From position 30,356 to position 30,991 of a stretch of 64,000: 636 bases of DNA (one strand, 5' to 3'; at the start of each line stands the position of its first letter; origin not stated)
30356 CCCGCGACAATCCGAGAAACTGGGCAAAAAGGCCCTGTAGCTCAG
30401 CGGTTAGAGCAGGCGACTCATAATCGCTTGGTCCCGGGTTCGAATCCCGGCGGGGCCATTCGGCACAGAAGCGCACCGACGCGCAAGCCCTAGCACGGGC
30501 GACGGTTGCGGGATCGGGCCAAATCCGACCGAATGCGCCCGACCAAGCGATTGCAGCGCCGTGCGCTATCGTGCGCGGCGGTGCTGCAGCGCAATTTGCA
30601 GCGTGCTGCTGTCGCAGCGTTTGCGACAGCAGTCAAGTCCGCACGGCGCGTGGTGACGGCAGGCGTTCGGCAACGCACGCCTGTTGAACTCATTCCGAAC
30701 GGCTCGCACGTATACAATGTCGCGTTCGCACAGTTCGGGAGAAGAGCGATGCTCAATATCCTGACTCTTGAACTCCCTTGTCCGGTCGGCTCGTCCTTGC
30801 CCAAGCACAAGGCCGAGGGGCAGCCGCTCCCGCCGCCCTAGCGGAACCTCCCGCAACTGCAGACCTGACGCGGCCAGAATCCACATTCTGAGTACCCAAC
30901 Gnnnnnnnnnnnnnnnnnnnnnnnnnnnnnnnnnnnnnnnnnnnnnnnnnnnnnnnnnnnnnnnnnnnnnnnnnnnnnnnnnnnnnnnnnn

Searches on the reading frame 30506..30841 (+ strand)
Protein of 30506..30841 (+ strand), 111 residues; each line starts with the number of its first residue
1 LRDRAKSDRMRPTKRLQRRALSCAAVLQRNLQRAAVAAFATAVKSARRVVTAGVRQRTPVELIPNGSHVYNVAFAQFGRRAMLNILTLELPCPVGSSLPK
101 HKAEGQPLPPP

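Call 30: search_protein_families(library=pfam, proteins=[window:30506-30841:+], max_evalue=5)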
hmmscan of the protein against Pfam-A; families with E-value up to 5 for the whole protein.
window:30506-30841:+ (111 aa): 0 families

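Call 54: search_protein_families(library=phrogs, proteins=[window:30506-30841:+], max_evalue=0.01)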
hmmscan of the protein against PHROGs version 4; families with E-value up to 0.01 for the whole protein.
window:30506-30841:+ (111 aa): 0 families
